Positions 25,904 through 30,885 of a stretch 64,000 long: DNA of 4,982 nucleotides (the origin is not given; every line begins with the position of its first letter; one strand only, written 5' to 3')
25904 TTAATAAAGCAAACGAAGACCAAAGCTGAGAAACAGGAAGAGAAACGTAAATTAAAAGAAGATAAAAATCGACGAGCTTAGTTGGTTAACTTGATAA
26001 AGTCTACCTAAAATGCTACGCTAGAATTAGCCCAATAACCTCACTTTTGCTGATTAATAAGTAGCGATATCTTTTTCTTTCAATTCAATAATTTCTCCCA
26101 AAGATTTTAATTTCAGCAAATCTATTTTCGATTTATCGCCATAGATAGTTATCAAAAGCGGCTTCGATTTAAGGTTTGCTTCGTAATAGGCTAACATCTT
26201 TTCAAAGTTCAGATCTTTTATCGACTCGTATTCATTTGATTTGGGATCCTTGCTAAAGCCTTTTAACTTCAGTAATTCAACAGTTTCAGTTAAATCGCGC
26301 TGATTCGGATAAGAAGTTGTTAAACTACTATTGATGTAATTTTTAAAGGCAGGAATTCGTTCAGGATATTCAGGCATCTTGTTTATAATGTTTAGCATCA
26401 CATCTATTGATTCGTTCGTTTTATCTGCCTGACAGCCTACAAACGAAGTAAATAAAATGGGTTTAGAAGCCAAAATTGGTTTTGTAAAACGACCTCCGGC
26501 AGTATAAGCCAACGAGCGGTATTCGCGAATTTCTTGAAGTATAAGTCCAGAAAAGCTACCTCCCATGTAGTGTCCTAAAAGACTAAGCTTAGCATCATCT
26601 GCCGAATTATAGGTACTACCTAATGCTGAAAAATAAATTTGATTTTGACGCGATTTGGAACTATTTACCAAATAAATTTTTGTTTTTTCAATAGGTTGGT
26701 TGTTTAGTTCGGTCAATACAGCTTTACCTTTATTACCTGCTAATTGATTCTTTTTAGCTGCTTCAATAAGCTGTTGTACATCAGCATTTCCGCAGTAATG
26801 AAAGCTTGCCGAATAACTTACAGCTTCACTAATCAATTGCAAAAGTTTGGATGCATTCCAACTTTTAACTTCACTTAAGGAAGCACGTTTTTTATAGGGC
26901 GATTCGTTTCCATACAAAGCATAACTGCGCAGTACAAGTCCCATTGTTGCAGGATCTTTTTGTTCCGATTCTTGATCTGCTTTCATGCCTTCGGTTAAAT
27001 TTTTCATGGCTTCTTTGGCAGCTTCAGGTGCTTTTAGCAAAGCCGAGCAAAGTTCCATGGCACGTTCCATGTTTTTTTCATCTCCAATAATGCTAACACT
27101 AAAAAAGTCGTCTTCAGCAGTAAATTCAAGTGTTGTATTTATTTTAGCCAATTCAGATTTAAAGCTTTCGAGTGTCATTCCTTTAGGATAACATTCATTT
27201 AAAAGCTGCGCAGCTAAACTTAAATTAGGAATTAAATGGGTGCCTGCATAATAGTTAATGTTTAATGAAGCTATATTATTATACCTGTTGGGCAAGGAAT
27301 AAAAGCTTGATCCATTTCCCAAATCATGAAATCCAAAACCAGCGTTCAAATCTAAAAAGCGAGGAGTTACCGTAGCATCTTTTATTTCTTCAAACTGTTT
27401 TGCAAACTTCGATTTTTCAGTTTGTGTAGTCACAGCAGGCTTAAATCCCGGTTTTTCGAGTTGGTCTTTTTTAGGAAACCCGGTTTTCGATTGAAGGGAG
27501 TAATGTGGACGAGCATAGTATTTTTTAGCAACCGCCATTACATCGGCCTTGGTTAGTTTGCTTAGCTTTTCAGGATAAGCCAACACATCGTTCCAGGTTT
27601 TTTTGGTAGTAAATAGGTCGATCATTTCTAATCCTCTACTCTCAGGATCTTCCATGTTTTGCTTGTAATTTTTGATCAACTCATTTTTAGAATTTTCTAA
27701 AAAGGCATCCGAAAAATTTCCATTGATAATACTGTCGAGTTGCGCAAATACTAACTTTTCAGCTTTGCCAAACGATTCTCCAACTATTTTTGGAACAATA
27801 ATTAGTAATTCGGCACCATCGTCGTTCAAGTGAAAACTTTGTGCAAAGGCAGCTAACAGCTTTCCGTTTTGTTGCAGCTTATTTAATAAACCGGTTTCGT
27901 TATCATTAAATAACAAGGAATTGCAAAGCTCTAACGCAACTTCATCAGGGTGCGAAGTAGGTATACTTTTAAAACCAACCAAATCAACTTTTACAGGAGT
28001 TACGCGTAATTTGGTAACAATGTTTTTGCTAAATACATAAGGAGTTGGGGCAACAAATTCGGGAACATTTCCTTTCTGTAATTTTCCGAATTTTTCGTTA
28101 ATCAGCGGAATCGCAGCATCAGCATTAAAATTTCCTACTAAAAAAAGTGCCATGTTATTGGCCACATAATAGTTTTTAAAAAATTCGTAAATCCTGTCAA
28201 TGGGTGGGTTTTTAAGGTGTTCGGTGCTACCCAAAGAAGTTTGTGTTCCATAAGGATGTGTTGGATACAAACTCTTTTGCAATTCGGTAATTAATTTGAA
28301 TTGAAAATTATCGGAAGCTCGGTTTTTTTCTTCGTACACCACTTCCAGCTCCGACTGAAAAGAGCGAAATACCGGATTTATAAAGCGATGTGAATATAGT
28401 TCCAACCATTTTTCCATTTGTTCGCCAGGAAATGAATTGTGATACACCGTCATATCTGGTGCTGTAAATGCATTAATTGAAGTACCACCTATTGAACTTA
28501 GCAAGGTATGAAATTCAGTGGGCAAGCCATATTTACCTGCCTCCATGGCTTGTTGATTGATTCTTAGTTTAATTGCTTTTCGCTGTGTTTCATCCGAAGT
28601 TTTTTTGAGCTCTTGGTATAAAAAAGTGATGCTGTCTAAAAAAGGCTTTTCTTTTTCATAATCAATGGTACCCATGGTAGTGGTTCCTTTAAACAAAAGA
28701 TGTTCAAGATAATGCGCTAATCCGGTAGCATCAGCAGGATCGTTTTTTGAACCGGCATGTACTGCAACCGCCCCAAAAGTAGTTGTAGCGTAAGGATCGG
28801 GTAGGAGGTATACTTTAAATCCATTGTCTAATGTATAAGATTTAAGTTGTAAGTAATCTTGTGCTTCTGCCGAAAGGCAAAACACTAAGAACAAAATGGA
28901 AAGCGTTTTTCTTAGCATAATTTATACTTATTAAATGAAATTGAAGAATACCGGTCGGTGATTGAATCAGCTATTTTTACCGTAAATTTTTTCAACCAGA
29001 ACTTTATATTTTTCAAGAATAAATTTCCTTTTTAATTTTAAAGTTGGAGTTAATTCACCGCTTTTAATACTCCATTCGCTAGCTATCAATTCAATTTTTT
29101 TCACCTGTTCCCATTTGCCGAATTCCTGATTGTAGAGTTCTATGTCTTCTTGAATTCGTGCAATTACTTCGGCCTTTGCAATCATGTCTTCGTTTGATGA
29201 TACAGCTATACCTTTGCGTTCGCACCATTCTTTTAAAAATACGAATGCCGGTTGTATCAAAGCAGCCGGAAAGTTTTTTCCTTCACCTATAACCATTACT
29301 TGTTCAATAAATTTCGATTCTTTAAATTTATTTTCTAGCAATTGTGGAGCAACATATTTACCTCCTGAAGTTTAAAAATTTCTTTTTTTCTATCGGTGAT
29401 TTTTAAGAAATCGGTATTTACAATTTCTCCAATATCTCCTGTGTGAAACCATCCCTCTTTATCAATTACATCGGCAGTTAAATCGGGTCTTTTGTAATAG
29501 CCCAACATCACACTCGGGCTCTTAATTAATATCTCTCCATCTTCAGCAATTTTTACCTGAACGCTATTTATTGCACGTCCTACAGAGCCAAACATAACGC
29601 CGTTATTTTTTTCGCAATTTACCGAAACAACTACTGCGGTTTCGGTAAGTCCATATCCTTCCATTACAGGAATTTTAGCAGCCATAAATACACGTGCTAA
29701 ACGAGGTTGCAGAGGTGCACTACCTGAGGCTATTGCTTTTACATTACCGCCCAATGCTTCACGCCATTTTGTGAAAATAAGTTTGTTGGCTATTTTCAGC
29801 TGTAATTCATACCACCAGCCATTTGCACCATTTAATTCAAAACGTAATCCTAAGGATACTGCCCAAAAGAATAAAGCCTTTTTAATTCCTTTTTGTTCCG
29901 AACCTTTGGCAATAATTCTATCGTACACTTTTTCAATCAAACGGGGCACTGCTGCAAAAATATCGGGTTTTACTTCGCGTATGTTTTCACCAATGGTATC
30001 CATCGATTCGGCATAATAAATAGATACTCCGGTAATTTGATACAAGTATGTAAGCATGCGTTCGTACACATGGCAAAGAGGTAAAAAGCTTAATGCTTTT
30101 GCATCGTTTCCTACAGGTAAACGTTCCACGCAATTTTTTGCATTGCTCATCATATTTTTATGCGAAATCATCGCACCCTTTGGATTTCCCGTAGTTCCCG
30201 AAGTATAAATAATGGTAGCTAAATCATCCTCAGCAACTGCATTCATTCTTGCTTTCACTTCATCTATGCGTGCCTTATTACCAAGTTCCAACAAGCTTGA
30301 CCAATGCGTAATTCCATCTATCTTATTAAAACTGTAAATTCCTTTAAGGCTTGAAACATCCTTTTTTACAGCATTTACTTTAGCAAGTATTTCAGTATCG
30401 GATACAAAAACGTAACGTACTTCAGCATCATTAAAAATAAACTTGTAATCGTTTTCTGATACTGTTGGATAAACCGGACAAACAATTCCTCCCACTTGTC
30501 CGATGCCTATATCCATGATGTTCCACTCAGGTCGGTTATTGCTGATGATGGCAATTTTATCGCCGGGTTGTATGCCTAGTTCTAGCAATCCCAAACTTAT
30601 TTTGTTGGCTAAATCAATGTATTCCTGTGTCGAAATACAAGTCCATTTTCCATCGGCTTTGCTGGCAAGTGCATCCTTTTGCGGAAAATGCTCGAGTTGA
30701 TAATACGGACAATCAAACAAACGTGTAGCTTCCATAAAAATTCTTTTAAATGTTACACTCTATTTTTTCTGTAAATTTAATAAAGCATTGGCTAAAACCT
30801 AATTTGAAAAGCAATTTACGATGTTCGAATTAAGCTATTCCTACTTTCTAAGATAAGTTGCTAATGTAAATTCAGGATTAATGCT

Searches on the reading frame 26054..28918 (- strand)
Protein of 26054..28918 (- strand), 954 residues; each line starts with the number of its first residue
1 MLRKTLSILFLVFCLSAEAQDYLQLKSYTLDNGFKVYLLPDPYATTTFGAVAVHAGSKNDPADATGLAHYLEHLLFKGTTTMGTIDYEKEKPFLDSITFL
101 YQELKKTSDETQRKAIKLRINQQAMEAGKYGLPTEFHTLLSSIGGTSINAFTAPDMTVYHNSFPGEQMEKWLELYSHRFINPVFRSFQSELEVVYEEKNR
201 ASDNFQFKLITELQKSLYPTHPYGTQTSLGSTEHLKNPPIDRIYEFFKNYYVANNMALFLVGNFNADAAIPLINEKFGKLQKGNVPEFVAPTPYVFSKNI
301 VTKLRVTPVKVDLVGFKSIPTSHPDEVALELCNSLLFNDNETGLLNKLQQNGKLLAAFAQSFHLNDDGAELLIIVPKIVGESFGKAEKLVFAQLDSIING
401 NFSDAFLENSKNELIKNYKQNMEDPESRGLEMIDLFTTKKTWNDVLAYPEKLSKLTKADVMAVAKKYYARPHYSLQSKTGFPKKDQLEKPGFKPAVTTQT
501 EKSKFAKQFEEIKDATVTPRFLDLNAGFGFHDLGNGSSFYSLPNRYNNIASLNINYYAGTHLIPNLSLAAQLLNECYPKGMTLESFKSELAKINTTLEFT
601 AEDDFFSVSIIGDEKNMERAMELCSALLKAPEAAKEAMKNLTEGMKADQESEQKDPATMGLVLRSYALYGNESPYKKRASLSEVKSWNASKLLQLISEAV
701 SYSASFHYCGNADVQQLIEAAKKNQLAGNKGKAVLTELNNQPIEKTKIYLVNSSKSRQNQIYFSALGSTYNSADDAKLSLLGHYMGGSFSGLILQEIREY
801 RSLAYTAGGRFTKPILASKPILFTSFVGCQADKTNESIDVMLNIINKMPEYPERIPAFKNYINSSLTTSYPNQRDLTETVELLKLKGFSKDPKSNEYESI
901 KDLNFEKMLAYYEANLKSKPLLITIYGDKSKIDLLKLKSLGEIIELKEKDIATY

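Call 50: search_protein_families(library=pfam, proteins=[window:26054-28918:-], max_evalue=0.00001)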
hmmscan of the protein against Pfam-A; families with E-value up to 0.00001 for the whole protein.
window:26054-28918:- (954 aa): 2 families
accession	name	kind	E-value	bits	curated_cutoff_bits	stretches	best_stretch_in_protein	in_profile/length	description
PF05193.26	Peptidase_M16_C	-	1.5e-36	126.4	23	2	241-414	5-181/181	Peptidase M16 inactive domain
PF00675.25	Peptidase_M16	-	6.2e-18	65.5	22.3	2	38-82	4-48/149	Insulinase (Peptidase family M16)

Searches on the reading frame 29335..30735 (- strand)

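Call 50: search_protein_families(library=pfam, proteins=[window:29335-30735:-], max_evalue=0.00001)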
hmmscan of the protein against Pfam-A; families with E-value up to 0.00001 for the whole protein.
window:29335-30735:- (466 aa): 1 family
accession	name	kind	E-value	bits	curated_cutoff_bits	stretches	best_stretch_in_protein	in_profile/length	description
PF00501.34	AMP-binding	-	4.8e-71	240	29.9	1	13-414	4-384/384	AMP-binding enzyme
